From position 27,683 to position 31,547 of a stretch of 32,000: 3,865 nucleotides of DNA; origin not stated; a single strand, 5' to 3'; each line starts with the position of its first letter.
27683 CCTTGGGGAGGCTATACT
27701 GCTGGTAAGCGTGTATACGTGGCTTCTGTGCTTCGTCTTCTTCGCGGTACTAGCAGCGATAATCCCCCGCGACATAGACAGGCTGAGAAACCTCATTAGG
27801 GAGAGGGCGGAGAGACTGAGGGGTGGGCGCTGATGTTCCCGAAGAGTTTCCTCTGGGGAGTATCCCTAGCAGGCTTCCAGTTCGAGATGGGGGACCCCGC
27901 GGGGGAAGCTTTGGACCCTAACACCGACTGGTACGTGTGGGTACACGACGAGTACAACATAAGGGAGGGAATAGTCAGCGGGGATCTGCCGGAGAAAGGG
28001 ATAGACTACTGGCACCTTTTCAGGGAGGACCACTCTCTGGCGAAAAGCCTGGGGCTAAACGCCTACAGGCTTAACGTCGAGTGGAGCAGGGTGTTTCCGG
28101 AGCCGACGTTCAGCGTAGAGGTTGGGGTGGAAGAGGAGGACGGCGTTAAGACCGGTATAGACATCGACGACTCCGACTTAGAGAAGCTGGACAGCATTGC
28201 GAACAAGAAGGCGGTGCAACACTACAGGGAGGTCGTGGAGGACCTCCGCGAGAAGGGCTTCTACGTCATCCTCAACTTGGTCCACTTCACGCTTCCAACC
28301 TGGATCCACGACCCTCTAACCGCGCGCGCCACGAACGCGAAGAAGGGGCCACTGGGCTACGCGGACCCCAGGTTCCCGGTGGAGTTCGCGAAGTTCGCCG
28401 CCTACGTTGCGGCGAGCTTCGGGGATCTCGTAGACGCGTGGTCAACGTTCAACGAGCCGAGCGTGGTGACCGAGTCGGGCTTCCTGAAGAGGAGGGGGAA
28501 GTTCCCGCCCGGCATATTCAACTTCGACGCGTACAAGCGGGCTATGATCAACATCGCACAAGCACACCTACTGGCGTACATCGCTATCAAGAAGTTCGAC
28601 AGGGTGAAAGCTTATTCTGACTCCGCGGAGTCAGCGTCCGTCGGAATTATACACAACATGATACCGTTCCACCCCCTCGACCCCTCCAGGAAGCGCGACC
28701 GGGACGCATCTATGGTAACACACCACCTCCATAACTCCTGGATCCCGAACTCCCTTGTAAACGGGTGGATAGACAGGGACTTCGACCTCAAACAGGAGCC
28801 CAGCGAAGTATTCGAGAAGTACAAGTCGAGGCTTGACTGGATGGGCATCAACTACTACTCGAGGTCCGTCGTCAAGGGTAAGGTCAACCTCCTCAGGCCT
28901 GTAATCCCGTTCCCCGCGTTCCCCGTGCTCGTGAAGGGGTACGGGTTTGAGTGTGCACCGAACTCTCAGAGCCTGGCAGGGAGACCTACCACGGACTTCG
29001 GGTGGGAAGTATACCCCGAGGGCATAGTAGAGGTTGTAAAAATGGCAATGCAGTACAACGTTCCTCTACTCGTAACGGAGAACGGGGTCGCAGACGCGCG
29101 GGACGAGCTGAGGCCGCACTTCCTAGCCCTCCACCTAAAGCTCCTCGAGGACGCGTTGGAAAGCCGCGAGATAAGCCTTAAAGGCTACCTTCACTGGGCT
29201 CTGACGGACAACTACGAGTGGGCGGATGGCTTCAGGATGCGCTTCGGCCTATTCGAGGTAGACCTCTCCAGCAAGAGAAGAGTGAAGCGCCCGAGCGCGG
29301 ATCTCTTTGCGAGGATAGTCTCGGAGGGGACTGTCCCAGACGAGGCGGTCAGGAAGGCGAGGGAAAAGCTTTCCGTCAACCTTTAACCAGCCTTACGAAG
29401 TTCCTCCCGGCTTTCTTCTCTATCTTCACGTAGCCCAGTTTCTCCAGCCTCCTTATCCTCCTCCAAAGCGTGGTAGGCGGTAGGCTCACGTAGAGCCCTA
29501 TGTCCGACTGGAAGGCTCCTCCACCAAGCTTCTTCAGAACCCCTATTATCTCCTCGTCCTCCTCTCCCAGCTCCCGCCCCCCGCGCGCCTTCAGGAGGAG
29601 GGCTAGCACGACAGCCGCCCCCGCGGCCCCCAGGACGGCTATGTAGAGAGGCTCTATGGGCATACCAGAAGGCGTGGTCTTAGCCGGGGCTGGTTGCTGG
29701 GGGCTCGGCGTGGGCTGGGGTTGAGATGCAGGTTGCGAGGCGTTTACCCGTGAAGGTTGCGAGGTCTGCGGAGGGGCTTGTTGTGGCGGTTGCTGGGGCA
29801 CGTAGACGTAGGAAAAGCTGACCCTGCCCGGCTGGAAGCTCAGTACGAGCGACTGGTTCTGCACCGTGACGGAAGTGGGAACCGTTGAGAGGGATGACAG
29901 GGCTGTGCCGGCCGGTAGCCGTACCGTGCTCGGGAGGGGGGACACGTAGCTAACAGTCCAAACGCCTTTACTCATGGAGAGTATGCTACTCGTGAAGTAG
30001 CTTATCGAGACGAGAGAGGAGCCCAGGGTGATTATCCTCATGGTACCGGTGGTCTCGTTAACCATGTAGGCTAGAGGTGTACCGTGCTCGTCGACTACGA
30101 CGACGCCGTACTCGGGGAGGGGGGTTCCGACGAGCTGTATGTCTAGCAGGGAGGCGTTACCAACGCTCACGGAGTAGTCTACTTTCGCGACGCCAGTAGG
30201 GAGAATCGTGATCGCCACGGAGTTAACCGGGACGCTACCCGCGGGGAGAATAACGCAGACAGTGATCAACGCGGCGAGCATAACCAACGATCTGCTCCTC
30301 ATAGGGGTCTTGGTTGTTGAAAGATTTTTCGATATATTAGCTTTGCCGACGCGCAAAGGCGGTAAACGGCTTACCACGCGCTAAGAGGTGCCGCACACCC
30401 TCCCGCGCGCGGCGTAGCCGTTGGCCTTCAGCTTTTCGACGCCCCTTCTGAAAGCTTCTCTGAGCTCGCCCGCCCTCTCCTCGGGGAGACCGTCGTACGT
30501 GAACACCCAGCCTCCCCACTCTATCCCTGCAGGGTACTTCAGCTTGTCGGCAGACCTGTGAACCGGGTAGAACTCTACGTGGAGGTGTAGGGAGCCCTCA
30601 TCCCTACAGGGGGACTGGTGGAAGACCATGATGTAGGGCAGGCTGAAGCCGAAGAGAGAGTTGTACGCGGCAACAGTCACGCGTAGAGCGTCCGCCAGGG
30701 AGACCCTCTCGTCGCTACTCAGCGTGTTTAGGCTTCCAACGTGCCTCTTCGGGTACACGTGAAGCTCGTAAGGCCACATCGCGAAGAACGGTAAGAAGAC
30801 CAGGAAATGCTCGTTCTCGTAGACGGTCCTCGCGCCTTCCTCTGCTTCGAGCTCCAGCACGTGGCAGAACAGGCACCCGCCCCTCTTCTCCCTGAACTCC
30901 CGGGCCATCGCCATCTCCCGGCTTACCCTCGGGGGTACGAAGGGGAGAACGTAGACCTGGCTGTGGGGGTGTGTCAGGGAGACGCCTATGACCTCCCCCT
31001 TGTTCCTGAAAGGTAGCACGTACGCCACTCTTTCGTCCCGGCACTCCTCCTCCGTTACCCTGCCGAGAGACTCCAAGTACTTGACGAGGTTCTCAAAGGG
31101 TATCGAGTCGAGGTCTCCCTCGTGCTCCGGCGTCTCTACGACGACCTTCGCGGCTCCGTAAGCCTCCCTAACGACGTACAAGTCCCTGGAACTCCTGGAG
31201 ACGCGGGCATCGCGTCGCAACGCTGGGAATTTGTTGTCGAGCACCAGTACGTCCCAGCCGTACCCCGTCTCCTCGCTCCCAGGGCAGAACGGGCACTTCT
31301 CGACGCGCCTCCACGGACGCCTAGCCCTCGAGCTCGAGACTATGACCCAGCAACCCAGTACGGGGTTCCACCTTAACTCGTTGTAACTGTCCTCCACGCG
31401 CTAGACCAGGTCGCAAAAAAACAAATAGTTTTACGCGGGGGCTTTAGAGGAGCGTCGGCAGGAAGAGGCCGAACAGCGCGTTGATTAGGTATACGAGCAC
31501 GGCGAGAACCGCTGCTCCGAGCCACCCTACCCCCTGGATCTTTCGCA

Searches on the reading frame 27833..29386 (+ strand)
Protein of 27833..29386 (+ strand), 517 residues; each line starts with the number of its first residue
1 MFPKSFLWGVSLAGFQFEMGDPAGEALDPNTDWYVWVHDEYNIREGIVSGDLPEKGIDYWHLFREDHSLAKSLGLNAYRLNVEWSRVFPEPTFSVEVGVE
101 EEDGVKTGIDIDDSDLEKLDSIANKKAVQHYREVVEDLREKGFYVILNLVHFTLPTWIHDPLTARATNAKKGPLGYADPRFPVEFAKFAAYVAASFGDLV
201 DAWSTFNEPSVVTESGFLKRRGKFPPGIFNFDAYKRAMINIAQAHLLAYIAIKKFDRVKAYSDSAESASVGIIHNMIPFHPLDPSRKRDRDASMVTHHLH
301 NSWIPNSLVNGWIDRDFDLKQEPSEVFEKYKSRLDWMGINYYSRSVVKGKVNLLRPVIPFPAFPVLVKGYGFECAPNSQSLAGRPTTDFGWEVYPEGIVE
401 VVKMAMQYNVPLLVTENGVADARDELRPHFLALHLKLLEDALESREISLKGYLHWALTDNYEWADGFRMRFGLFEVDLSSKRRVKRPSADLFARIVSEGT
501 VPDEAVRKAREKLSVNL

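Call 111: search_solved_structures(query=window:27833-29386:+, max_evalue=0.00001)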
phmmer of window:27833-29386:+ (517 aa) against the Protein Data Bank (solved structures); distinct sequences matched with E-value up to 0.00001: 193 (the best 60 are shown).
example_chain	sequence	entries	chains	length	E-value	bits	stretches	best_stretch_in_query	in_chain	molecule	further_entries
7f1n_A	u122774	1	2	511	1e-190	638.3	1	2-509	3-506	Beta-galactosidase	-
9lhi_A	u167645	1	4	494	1.7e-134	452.7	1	2-506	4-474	Beta-galactosidase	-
9lhg_A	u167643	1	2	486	1.9e-134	452.6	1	2-505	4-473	Beta-galactosidase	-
9lhh_A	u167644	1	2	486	1.2e-133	449.9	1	2-505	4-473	Beta-galactosidase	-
3apg_A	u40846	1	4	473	4.4e-132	444.8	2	2-257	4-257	Beta-glucosidase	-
3wdp_P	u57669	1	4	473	6.6e-131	440.9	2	2-257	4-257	Beta-glucosidase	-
3wq8_A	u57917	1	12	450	3.1e-127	428.7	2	2-257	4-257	Beta-glucosidase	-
1qvb_A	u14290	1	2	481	6.3e-127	427.8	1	2-505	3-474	BETA-GLYCOSIDASE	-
1uwq_A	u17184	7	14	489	7e-124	417.7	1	2-505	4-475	BETA-GALACTOSIDASE | BETA-GLUCOSIDASE A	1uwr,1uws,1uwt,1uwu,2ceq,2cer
4ha3_A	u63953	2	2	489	2.3e-123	416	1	2-505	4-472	Beta-galactosidase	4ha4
7uz1_A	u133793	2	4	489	5.4e-123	414.8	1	2-505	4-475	Beta-galactosidase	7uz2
5i3d_A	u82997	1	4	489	7e-123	414.4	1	2-505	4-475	Beta-galactosidase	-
4eam_A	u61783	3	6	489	2.8e-122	412.4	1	2-505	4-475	Beta-galactosidase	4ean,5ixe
1gow_A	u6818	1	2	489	3.4e-121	408.8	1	2-505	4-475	BETA-GLYCOSIDASE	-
1uwi_A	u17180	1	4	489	8.5e-120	404.2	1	2-505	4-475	BETA-GALACTOSIDASE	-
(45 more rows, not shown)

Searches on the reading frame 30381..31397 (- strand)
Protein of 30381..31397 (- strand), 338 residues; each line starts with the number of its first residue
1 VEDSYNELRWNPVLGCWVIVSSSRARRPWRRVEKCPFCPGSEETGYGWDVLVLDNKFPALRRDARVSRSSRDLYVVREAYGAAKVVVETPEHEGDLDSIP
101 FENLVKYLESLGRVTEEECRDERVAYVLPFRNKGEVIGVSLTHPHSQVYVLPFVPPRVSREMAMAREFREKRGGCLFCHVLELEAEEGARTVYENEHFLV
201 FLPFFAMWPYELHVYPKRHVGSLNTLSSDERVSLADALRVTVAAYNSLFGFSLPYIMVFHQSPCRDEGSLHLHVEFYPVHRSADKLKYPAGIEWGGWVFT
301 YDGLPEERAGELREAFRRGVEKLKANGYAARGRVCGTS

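Call 113: search_solved_structures(query=window:30381-31397:-, max_evalue=0.00001)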
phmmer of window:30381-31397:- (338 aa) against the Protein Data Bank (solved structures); distinct sequences matched with E-value up to 0.00001: 10.
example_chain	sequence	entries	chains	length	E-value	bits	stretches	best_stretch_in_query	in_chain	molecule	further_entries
6k5z_A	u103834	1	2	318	9.1e-87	294.6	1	7-318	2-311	Galactose-1-phosphate uridylyltransferase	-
6k9z_A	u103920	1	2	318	1.6e-85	290.5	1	7-318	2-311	Galactose-1-phosphate uridylyltransferase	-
1hxq_A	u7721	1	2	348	8.5e-41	143.4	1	8-308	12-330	HEXOSE-1-PHOSPHATE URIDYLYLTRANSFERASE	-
1hxp_A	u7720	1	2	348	1.2e-40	142.9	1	8-308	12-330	HEXOSE-1-PHOSPHATE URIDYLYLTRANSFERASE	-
1gup_A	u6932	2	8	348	1.9e-39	139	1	8-308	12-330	GALACTOSE-1-PHOSPHATE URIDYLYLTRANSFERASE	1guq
6gqd_A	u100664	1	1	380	2.7e-37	131.8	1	4-313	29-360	Galactose-1-phosphate uridylyltransferase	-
5in3_B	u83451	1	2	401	2.8e-37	131.8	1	5-313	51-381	Galactose-1-phosphate uridylyltransferase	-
1z84_A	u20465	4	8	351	1.4e-28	103.2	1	2-314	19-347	galactose-1-phosphate uridyl transferase-like protein | putative galactose-1-phosphate uridyl transferase | Probable galactose-1-phosphate uridyl transferase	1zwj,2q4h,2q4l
2h39_A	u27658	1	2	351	3.3e-27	98.7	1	2-314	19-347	Probable galactose-1-phosphate uridyl transferase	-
6d6j_A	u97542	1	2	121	2.6e-06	30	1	173-275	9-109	HIT family hydrolase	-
